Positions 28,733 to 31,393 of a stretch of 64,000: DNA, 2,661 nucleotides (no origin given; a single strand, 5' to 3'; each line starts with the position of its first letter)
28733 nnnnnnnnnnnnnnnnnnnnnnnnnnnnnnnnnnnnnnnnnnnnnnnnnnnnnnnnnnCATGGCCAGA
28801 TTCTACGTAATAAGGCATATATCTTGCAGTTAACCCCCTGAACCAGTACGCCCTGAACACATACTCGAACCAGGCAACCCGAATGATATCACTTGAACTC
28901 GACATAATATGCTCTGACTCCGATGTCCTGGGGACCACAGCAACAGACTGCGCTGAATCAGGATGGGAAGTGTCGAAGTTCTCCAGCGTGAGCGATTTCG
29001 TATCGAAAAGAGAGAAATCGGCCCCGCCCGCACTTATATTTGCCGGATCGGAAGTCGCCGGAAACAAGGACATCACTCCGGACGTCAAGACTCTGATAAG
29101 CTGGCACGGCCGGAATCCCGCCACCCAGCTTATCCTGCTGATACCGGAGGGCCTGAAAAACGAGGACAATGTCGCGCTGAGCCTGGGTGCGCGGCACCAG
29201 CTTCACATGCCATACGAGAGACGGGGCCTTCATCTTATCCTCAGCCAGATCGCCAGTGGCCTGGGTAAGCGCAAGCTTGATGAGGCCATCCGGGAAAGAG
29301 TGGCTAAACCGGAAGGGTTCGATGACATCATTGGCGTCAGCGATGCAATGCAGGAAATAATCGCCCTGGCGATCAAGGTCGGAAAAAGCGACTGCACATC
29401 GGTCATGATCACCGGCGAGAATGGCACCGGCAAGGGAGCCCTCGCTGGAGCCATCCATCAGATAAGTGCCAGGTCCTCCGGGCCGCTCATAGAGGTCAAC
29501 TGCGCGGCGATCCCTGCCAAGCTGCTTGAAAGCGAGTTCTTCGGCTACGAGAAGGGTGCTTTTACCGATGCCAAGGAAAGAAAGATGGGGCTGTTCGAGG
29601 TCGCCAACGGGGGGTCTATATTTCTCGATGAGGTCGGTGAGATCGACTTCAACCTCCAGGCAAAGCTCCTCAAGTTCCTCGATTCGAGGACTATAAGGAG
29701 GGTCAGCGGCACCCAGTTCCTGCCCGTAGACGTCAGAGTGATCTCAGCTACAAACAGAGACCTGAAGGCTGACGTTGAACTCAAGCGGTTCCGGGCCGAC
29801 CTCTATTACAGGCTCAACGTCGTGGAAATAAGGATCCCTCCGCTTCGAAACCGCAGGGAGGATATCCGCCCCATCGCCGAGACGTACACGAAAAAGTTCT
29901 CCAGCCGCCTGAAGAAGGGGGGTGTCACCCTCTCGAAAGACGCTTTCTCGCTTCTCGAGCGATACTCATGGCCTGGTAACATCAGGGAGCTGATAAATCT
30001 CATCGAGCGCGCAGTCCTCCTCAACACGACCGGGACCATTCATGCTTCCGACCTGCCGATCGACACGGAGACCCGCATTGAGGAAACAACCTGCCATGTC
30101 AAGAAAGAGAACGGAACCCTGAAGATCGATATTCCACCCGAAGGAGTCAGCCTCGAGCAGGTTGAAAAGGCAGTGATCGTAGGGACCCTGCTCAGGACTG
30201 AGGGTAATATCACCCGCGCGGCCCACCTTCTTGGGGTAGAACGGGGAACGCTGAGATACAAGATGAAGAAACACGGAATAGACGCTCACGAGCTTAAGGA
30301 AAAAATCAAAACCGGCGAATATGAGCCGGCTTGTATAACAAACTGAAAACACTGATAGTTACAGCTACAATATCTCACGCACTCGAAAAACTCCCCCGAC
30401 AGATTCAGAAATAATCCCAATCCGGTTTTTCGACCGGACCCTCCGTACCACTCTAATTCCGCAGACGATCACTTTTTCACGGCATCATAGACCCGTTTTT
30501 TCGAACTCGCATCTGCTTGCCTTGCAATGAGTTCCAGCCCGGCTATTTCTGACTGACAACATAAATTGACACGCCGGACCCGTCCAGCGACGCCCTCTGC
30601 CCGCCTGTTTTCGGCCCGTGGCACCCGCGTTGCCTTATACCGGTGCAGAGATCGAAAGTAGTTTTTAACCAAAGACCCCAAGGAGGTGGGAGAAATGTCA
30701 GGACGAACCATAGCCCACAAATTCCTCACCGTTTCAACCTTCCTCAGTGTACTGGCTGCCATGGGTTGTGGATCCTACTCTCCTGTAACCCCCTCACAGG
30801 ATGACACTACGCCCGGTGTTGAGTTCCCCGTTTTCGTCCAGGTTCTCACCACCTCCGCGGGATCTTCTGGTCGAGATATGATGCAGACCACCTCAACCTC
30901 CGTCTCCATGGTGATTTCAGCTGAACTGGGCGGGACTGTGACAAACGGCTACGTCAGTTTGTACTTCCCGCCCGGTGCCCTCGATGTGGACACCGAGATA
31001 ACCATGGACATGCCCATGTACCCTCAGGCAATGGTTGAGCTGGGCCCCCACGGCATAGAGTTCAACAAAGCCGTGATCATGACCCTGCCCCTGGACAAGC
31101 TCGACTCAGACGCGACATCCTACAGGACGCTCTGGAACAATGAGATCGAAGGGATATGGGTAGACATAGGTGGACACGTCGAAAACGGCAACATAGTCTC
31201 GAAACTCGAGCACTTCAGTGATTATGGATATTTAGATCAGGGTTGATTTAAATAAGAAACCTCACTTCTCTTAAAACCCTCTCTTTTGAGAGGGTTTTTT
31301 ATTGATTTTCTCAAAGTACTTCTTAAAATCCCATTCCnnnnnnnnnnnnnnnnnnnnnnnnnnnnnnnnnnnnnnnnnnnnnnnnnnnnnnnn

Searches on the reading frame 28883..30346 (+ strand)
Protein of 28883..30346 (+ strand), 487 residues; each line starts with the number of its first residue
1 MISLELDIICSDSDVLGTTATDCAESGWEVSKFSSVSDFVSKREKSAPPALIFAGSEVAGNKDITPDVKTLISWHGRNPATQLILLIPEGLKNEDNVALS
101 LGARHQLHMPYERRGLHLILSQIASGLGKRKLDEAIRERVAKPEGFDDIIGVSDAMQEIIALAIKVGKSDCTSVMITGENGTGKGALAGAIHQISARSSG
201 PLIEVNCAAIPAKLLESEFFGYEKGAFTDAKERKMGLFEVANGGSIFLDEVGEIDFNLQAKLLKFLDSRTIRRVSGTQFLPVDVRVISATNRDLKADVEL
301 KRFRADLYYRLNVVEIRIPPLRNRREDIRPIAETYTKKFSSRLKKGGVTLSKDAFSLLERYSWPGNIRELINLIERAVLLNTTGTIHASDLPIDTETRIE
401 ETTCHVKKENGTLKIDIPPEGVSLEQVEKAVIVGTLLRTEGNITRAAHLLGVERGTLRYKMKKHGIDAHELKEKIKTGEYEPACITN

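Call 27: search_protein_families(library=pfam, proteins=[window:28883-30343:+], max_evalue=0.01)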
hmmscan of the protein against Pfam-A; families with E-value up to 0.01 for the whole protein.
window:28883-30343:+ (487 aa): 10 families
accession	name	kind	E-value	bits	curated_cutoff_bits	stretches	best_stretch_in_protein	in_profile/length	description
PF00158.32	Sigma54_activat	-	2.4e-63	213.3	20.2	1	149-316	1-167/168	Sigma-54 interaction domain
PF25601.1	AAA_lid_14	-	1.8e-21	76.2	27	1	322-398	1-77/87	AAA+ ATPase lid domain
PF14532.12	Sigma54_activ_2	-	3.6e-16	60.1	25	1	150-321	1-138/138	Sigma-54 interaction domain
PF02954.25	HTH_8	-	5.4e-15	55.3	22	1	423-464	1-42/42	Bacterial regulatory protein, Fis family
PF07728.20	AAA_5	-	3.2e-05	24.4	22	1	174-302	2-130/139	AAA domain (dynein-related subfamily)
PF00004.35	AAA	-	4.9e-05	24.2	21.2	1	174-304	1-124/131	ATPase family associated with various cellular activities (AAA)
PF01078.27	Mg_chelatase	-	0.00038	20.4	20.3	0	234-291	98-157/207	Magnesium chelatase, subunit ChlI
PF13556.12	HTH_30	-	0.0016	18.6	27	1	435-463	7-35/59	PucR C-terminal helix-turn-helix domain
PF13191.12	AAA_16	-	0.0028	18.6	32.6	1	162-210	14-63/167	AAA ATPase domain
PF07724.20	AAA_2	-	0.0039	17.7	27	1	172-299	4-132/166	AAA domain (Cdc48 subfamily)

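Call 63: find_encoding_contigs(protein=window:28883-30346:+, flank=10000, max_places=6)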
Protein window:28883-30346:+ (487 aa): 3 contigs read that carry it; 3 places shown.
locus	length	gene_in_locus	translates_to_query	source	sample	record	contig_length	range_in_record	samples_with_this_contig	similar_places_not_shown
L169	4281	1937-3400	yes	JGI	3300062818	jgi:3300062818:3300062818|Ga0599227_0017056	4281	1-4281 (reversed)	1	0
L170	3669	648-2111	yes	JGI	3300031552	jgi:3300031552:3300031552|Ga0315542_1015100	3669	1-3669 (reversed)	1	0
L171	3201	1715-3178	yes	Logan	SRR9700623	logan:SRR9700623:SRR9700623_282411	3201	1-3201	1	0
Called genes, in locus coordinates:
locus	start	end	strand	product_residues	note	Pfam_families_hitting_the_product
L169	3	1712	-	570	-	?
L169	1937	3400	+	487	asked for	PF00158:Sigma54_activat, PF14532:Sigma54_activ_2, PF25601:AAA_lid_14, PF02954:HTH_8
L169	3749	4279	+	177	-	?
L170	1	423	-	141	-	?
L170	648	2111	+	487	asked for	PF00158:Sigma54_activat, PF14532:Sigma54_activ_2, PF25601:AAA_lid_14, PF02954:HTH_8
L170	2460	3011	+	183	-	-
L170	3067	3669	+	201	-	?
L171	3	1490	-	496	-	?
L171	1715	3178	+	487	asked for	PF00158:Sigma54_activat, PF14532:Sigma54_activ_2, PF25601:AAA_lid_14, PF02954:HTH_8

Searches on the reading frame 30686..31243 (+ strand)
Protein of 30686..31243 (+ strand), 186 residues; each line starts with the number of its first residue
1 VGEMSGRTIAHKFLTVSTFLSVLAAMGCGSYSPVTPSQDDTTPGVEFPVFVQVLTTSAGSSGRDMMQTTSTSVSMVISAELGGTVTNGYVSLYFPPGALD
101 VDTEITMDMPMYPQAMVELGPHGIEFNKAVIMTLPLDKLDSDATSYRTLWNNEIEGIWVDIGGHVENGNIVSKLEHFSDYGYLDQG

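Call 27: search_protein_families(library=pfam, proteins=[window:30686-31243:+], max_evalue=0.01)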
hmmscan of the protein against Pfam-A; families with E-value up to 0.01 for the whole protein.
window:30686-31243:+ (186 aa): 1 family
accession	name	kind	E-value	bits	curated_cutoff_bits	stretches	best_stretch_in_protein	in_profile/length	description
PF00791.26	ZU5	-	0.0001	23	21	0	116-135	60-79/97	ZU5 domain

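Call 38: search_protein_families(library=padloc, proteins=[window:30686-31243:+], max_evalue=0.001)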
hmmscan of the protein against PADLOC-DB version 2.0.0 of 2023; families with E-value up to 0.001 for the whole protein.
window:30686-31243:+ (186 aa): 0 families

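Call 87: predict_structure(protein=window:30695-31243:+)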
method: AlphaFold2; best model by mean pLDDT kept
length: 183 residues; sequences in the alignment: 1
mean_pLDDT: 32.3   pTM: 0.22
mean pLDDT of the five models: 32.3, 31.0, 30.5, 27.5, 26.6
residues with pLDDT >= 90: 0; 70-90: 0; 50-70: 0; < 50: 183
segments of 3 or more residues with pLDDT < 50: 1-183
pLDDT, mean of each block of 10 residues (from residue 1): 32 28 29 33 32 38 35 34 36 37 32 27 28 33 28 32 33 35 30
secondary structure, 60 per line:
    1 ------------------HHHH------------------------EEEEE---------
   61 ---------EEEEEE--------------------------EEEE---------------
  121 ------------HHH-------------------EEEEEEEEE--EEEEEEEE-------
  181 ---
elements in order: H19-22 E47-51 E70-75 E102-105 E155-163 E166-173
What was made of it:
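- On ZU5 autopeptidase superfamily (for p186): The structure model is unusable (call 87).
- For the peptide model: the ZU5 match is short (20 residues) and the structure model of p186 failed (pLDDT 32, call 87).
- Tried and rejected: The single-sequence run gave pLDDT 32 (call 87) and is unusable.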

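Call 88: search_solved_structures(query=A3, max_evalue=10, show_alignments=2)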
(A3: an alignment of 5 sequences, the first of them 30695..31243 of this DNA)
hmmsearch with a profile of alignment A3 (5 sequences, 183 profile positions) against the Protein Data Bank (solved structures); distinct sequences matched with E-value up to 10: 4.
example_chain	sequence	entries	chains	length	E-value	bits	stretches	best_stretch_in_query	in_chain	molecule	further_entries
21ny_A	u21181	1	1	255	0.35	13.7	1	109-159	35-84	Low affinity immunoglobulin gamma Fc region receptor II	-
1p99_A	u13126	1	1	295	0.44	13.4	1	148-180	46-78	Hypothetical protein PG110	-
8t9l_B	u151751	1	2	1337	0.68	12.8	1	47-115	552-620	Nucleoporin POM152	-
4d8o_A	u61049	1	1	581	0.98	12.3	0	112-160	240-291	Ankyrin-2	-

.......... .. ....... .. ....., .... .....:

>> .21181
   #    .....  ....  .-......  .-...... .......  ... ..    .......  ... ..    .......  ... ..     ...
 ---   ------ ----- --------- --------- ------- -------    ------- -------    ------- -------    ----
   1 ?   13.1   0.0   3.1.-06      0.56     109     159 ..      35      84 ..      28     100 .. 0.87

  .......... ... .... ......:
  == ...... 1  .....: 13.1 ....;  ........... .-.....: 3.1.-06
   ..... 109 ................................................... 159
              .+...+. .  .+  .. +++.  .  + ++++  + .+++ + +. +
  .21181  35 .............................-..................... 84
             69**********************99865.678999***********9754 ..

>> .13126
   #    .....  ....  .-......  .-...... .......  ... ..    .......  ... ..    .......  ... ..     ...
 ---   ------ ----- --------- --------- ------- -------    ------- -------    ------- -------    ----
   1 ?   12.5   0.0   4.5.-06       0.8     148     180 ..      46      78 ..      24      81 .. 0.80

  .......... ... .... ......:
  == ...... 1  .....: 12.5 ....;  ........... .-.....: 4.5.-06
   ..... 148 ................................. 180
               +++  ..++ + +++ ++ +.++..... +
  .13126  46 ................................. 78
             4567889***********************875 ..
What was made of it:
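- On ZU5 autopeptidase superfamily (for p186): The profile search of PDB gives Ankyrin-2 ZU5 at only E = 0.98 (call 88).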

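Call 89: search_protein_families(library=pfam, alignment_id=A3, max_evalue=1)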
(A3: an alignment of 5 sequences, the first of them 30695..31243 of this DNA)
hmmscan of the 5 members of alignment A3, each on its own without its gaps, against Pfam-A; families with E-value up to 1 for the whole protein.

A. member 1, window:30695-31243:+ (183 aa): 1 family
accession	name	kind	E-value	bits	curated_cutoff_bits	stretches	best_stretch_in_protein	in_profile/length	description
PF00791.26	ZU5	-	9.6e-05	23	21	1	113-132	60-79/97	ZU5 domain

B. families by the number of members that match (of 5 scanned): 3 families
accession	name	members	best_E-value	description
PF00791.26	ZU5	5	1.2e-05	ZU5 domain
PF12904.13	Collagen_bind_2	1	0.019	Putative collagen-binding domain of a collagenase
PF20411.3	DUF6697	1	0.23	Domain of unknown function (DUF6697)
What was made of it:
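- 30686..31246 (+): Gene for a 186-aa lipoprotein (p186) with a ZU5-like domain, an invariant C-terminal HFS[DE][YF]G motif (HFS at 31211-31219) and a short variable tail (31217-31243, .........). It is a candidate self-cleaving pro-peptide. Pfam ZU5 at 23 bits against a cut-off of 21, matched by 5 of 5 orthologues (calls 27, 89).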
